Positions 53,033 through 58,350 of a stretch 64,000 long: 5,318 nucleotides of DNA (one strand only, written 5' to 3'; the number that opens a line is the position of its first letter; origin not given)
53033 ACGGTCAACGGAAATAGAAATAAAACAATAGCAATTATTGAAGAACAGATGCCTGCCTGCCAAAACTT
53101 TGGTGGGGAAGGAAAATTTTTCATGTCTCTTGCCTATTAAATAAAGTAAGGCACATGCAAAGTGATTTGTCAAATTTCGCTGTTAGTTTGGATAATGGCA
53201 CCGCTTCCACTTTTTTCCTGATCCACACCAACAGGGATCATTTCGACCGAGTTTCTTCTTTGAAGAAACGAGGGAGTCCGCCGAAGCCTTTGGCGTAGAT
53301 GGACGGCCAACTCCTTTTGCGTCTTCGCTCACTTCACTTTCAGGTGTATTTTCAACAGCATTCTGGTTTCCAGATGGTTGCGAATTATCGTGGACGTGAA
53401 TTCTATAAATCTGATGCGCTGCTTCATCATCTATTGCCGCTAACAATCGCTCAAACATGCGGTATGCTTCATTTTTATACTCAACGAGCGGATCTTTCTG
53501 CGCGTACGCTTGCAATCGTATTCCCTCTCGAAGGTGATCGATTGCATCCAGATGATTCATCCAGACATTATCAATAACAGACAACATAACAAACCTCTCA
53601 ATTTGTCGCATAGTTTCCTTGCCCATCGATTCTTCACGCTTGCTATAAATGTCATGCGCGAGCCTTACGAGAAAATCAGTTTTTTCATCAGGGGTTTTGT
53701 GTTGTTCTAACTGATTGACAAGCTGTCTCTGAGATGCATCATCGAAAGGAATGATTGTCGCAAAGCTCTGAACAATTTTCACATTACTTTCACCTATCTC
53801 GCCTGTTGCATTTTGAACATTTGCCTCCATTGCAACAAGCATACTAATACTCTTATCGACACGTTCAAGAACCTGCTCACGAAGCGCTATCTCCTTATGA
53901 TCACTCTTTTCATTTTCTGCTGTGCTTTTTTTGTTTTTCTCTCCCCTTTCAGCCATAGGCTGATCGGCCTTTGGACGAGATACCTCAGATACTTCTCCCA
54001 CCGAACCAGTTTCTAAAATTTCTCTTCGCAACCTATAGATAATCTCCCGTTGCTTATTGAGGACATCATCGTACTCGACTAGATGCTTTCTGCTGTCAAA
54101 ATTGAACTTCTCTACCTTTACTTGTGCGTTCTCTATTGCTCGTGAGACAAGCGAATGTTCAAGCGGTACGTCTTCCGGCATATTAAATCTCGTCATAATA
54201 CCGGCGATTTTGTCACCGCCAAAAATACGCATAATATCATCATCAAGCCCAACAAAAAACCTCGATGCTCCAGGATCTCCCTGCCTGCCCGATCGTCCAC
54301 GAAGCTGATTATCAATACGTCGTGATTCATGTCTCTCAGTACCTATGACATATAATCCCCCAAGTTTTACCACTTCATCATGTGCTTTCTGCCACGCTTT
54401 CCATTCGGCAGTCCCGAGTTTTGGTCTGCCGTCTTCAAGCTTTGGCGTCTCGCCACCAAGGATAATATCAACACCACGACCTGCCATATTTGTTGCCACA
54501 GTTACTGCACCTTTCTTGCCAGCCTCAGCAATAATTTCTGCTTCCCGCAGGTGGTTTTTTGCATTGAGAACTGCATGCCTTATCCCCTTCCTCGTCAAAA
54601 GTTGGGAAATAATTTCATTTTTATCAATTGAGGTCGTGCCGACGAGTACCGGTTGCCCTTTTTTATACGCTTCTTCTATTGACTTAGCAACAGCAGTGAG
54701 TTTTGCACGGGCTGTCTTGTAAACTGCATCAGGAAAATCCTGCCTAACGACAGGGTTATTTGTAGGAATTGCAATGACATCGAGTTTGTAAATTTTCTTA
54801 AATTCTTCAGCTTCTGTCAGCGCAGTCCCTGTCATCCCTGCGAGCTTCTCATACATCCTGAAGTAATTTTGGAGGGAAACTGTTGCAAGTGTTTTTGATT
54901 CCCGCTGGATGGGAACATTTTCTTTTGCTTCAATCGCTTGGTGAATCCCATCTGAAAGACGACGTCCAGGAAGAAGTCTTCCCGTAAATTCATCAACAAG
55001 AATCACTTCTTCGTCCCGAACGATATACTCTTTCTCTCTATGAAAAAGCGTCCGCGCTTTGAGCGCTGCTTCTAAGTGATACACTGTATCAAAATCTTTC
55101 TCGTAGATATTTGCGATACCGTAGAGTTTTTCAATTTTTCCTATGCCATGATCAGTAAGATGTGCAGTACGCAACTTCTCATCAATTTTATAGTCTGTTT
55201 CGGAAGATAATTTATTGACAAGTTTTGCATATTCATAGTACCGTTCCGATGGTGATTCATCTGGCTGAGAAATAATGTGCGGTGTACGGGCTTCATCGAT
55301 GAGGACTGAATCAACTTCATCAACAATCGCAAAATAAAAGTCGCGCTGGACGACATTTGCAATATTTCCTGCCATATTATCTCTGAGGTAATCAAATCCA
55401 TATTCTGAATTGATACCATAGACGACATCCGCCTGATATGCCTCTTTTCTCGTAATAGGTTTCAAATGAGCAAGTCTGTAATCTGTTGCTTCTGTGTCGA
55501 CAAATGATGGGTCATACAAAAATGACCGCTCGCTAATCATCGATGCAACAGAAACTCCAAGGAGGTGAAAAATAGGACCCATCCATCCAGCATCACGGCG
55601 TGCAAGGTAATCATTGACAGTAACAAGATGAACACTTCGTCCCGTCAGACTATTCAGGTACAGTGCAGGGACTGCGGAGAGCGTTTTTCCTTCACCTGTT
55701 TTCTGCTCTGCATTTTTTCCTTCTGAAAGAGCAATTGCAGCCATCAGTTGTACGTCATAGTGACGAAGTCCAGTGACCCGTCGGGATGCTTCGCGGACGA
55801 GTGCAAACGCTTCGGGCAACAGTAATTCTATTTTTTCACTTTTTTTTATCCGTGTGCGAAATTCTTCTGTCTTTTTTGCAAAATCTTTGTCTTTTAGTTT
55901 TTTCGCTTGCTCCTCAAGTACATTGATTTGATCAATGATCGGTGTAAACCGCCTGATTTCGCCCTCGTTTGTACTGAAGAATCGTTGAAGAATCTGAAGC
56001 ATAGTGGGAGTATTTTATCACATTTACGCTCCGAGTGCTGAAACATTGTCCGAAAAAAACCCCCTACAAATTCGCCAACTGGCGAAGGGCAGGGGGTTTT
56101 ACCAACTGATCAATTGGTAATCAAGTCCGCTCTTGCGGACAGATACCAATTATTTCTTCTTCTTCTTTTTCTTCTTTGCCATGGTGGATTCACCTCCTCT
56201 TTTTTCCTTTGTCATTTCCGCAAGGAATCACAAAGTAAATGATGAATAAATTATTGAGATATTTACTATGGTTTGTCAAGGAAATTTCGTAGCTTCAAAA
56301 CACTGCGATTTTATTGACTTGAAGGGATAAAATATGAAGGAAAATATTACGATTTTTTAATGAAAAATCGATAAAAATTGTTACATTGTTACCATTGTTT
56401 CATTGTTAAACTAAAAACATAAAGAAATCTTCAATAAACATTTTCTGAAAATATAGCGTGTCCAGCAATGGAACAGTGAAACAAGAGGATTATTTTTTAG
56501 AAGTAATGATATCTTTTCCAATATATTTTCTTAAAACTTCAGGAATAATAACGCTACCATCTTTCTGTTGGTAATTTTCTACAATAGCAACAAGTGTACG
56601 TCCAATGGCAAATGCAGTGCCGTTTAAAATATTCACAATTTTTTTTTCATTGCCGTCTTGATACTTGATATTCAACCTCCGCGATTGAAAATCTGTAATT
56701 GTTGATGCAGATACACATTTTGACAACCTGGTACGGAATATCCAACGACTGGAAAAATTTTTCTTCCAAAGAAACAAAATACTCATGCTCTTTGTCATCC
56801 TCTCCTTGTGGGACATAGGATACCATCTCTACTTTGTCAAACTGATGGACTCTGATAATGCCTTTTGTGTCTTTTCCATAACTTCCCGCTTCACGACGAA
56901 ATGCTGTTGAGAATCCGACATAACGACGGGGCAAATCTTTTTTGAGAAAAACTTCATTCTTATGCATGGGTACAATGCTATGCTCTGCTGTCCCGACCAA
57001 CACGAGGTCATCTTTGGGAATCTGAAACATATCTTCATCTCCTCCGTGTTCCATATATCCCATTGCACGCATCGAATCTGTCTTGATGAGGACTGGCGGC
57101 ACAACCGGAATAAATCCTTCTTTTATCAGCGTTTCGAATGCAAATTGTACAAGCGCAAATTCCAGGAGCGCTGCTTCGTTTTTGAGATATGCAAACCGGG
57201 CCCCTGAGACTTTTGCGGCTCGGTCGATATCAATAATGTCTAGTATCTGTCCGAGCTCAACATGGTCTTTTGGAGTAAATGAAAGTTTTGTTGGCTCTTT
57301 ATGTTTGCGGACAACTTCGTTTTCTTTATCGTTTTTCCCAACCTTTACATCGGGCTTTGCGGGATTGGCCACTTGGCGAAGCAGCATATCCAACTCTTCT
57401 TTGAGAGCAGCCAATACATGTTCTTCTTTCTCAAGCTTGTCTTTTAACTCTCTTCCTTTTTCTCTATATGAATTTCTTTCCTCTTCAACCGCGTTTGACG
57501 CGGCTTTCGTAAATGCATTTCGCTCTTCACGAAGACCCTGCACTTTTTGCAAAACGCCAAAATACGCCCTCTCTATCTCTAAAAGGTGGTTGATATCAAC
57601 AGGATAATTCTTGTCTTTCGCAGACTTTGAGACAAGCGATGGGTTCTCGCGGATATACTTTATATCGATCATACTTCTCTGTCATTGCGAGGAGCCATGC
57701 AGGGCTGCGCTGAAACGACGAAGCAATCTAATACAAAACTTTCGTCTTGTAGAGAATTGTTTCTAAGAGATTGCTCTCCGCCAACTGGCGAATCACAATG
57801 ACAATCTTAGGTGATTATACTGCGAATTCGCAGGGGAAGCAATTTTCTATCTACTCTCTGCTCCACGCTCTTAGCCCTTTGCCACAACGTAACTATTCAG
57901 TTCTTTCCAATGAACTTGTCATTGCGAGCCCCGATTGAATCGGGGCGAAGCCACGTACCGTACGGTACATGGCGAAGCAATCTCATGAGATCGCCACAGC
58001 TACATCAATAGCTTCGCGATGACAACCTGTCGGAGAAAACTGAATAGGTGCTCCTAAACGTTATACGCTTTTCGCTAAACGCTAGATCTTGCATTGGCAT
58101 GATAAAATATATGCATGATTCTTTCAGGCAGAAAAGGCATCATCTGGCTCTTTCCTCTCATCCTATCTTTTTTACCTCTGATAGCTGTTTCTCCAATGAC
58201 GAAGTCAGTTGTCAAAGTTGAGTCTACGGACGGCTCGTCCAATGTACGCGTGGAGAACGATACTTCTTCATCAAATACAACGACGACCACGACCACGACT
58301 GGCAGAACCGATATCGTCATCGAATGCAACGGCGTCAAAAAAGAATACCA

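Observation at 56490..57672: Essential seryl-tRNA synthetase gene carries an internal deletion plus frameshift that removes the serine-binding TGDLGF...EISSCSN block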

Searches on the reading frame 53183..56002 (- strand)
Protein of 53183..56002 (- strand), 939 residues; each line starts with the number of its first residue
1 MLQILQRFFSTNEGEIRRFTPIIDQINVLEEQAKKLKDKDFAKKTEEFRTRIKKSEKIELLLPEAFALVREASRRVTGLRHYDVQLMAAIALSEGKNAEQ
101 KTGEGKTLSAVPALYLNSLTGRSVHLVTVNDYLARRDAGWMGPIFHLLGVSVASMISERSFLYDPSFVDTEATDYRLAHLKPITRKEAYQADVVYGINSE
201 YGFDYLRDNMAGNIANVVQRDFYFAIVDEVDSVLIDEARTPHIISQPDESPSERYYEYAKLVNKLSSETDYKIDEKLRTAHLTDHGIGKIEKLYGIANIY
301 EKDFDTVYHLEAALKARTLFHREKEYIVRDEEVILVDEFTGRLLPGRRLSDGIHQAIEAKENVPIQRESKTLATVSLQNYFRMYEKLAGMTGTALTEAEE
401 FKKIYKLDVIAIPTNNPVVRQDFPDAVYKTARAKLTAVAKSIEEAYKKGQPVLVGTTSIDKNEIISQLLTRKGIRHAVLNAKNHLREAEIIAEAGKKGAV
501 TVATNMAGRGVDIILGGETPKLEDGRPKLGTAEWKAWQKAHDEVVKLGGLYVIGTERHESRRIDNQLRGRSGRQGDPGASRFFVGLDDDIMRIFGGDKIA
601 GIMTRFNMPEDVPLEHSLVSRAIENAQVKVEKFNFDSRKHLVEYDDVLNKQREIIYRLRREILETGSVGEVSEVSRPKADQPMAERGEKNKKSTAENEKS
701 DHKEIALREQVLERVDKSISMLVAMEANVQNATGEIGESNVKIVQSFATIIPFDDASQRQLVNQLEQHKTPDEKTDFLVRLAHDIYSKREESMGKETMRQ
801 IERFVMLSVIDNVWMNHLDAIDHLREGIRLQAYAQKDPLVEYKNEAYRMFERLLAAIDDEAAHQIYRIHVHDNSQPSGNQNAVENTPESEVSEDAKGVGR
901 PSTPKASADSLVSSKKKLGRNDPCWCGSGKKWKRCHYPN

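Call 55: list_cluster_members(proteins=[window:35265-36485:-, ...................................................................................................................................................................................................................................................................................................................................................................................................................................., P0001, window:53183-56002:-, window:6399-8147:-, window:37844-39724:-, window:11768-13159:-])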
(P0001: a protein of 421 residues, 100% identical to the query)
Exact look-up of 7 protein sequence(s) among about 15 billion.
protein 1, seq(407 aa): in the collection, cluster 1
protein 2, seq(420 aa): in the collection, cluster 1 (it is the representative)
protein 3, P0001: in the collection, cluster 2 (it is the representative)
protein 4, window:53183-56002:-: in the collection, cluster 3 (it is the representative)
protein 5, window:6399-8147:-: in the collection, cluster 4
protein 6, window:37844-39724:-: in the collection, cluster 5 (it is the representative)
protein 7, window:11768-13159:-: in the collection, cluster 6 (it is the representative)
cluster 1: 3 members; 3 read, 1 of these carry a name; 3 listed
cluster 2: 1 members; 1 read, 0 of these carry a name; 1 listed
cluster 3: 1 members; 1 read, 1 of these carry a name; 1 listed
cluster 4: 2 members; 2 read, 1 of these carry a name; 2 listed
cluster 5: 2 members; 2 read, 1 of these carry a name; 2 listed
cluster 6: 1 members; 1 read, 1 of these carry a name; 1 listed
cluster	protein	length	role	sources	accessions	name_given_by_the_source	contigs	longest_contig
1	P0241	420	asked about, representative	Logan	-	-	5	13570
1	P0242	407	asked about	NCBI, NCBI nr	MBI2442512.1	MAG: divalent metal cation transporter [Candidatus Levybacteria bacterium] | divalent metal cation transporter [Candidatus Levybacteria bacterium]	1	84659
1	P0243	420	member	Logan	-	-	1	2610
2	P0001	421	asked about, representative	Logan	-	-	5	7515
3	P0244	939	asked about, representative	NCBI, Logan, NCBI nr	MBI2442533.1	MAG: preprotein translocase subunit SecA [Candidatus Levybacteria bacterium] | preprotein translocase subunit SecA [Candidatus Levybacteria bacterium]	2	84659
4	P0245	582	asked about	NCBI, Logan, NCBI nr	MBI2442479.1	MAG: 2-oxoacid:acceptor oxidoreductase subunit alpha [Candidatus Levybacteria bacterium] | 2-oxoacid:acceptor oxidoreductase subunit alpha [Candidatus Levybacteria bacterium]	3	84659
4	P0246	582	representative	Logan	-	-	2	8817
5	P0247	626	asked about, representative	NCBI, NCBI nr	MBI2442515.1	MAG: transketolase [Candidatus Levybacteria bacterium] | transketolase [Candidatus Levybacteria bacterium]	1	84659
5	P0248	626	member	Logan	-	-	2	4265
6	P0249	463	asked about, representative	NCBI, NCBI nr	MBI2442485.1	MAG: Fe-S cluster assembly protein SufB [Candidatus Levybacteria bacterium] | Fe-S cluster assembly protein SufB [Candidatus Levybacteria bacterium]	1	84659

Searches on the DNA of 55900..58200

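Call 45: search_rna_families(source=window, start=55900, end=58200, threshold=evalue, max_evalue=0.1)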
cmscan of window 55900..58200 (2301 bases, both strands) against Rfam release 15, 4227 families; matches with E-value up to 0.1: 0.
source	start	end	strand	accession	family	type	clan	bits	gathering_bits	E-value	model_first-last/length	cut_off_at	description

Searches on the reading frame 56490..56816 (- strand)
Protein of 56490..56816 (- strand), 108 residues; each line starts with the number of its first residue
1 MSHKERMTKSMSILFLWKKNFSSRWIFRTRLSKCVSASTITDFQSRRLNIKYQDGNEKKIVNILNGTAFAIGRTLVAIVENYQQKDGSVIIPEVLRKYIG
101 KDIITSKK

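Call 3: search_protein_families(library=pfam, proteins=[window:56490-56816:-], max_evalue=0.01)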
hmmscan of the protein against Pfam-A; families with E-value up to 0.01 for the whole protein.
window:56490-56816:- (108 aa): 1 family
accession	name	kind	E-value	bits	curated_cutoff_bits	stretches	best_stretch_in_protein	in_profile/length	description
PF00587.30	tRNA-synt_2b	-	6.8e-07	30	29.3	1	18-82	113-179/179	tRNA synthetase class II core domain (G, H, P, S and T)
